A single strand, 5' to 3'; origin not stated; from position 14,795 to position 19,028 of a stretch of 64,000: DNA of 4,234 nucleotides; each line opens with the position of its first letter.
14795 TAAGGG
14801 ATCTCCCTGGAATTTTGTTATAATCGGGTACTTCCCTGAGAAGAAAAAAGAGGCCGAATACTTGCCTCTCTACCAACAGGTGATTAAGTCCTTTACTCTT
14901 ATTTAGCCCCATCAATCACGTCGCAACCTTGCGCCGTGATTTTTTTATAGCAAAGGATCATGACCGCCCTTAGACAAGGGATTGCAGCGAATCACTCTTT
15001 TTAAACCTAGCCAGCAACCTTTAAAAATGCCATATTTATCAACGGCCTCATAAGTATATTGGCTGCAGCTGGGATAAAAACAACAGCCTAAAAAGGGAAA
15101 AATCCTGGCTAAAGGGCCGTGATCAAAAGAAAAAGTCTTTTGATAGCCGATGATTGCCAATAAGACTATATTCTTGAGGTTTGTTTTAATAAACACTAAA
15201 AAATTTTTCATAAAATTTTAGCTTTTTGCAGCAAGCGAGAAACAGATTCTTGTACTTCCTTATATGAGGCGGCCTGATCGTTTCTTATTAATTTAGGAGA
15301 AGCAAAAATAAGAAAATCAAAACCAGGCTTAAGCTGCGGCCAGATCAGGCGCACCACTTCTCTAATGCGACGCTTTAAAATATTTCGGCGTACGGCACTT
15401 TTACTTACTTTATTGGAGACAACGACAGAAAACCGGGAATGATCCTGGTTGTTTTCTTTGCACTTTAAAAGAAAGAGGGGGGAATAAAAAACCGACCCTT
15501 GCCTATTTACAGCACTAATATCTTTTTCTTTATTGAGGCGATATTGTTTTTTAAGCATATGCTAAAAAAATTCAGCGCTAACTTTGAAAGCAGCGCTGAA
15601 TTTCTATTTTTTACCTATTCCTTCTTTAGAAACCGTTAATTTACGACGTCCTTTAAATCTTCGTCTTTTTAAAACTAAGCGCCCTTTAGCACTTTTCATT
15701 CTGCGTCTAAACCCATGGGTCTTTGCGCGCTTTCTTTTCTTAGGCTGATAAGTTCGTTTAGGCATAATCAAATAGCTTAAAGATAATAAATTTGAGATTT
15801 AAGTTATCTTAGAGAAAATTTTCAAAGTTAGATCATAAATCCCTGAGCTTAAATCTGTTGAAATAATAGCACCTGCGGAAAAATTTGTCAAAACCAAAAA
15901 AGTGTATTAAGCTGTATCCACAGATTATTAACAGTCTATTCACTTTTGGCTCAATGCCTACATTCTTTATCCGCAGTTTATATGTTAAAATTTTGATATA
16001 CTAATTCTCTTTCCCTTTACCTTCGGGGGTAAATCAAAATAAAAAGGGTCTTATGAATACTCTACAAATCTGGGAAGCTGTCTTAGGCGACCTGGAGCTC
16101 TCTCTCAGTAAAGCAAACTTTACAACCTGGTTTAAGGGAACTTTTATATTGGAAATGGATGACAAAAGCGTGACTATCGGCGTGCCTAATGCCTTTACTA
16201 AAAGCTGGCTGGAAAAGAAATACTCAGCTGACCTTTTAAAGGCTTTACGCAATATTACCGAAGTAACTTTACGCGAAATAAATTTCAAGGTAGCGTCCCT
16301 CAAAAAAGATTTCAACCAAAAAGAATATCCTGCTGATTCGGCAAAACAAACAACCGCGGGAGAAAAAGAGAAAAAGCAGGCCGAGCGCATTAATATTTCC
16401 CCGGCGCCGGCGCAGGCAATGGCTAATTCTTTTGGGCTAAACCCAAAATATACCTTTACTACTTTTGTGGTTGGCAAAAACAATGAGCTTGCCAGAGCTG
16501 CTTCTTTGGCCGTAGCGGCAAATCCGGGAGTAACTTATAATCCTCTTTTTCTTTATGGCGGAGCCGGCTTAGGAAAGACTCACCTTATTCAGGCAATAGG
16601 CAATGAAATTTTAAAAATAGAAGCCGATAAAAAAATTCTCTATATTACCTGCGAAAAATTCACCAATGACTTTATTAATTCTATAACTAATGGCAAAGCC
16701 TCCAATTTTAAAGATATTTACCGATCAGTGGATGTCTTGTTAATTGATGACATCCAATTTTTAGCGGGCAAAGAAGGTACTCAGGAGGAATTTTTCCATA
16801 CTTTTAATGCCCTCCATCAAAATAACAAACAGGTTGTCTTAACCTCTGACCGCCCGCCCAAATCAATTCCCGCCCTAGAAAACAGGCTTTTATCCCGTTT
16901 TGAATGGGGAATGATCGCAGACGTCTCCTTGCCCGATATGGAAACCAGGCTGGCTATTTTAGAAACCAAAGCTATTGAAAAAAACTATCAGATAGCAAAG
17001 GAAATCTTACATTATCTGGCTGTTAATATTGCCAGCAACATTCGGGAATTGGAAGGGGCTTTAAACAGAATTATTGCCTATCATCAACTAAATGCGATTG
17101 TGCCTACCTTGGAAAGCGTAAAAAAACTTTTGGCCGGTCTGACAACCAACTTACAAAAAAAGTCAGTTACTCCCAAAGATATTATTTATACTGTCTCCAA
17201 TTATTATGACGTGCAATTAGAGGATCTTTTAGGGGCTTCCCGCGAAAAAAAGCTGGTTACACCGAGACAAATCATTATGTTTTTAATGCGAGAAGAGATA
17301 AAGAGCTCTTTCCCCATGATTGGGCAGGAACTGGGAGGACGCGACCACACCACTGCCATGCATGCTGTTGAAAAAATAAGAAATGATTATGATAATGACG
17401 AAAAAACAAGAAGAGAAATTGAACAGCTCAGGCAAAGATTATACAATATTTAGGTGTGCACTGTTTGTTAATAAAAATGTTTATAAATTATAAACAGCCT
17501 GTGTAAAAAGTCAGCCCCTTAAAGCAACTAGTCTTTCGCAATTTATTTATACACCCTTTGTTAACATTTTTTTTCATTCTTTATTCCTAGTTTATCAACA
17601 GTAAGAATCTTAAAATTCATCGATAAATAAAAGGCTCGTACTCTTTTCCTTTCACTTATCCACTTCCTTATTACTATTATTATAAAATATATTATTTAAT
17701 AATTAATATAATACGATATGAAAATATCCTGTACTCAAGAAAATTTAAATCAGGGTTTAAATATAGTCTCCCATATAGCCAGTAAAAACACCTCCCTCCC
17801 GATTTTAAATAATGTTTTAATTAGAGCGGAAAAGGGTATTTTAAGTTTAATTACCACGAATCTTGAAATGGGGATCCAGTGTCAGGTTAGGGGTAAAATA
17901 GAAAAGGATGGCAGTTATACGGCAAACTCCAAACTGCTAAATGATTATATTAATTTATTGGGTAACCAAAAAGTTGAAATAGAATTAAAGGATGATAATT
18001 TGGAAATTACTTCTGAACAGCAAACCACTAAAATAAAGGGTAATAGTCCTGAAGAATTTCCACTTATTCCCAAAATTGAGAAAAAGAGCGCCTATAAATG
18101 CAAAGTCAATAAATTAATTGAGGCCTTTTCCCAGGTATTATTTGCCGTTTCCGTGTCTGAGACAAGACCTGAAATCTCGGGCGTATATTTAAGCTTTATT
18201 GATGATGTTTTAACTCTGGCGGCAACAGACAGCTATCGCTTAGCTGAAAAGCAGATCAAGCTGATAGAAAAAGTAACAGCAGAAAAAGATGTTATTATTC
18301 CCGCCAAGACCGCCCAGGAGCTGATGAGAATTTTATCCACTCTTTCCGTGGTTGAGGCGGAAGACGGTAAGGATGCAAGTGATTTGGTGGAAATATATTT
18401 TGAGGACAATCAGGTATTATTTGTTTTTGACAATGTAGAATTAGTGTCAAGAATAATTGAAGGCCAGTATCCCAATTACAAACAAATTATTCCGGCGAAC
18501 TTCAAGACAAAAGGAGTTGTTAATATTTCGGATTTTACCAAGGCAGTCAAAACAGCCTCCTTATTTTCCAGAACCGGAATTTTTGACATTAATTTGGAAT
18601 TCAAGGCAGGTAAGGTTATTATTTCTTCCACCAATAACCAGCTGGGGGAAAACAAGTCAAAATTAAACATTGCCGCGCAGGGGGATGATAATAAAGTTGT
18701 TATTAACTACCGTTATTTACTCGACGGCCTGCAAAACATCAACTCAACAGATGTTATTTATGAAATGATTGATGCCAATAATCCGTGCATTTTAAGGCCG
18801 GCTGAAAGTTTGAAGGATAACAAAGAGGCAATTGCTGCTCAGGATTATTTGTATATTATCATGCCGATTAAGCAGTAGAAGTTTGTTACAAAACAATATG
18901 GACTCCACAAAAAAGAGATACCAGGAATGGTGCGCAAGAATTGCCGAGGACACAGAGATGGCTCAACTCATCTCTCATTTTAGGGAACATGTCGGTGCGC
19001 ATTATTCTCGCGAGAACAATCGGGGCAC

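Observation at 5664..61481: At least twelve GC-rich single-gene islands in an AT-rich genome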

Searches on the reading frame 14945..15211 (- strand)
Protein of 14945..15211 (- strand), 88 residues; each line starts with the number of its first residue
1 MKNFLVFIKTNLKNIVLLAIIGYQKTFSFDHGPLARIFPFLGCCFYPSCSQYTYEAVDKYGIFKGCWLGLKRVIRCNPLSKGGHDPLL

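Call 88: search_protein_families(library=pfam, max_evalue=0.001, proteins=[window:14945-15211:-])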
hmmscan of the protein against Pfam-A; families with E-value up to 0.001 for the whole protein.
window:14945-15211:- (88 aa): 1 family
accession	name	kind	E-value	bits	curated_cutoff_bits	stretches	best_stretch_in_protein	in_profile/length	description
PF01809.23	YidD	-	7e-23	80.6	27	1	13-86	1-66/67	Putative membrane protein insertion efficiency factor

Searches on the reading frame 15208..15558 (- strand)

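Call 88: search_protein_families(library=pfam, max_evalue=0.001, proteins=[window:15208-15558:-])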
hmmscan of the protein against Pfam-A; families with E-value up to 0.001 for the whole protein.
window:15208-15558:- (116 aa): 1 family
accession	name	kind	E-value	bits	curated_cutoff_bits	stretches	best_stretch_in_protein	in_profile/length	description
PF00825.24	Ribonuclease_P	-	3e-25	88.8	22.3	1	2-113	1-108/109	Ribonuclease P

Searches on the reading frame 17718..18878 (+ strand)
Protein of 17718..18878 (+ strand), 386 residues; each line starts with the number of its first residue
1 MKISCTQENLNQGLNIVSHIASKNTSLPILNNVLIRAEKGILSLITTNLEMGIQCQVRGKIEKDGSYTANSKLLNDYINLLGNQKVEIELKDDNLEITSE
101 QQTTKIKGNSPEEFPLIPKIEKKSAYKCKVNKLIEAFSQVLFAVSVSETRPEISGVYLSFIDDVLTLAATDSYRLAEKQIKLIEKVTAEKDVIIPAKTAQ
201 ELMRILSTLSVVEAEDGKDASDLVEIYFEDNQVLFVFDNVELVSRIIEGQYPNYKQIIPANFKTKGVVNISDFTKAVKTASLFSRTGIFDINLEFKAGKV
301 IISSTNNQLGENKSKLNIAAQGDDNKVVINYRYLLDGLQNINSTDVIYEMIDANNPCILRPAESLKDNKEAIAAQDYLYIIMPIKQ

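Call 88: search_protein_families(library=pfam, max_evalue=0.001, proteins=[window:17718-18878:+])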
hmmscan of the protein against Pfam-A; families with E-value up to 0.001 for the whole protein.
window:17718-18878:+ (386 aa): 3 families
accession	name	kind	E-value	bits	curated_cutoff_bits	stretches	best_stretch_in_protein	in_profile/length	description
PF00712.24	DNA_pol3_beta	-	2e-28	99.4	24.4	2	1-118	1-120/120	DNA polymerase III beta subunit, N-terminal domain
PF02767.21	DNA_pol3_beta_2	-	1.1e-25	90.6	27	1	129-253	3-116/116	DNA polymerase III beta subunit, central domain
PF02768.20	DNA_pol3_beta_3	-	2.7e-20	72.8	27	1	255-364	1-110/121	DNA polymerase III beta subunit, C-terminal domain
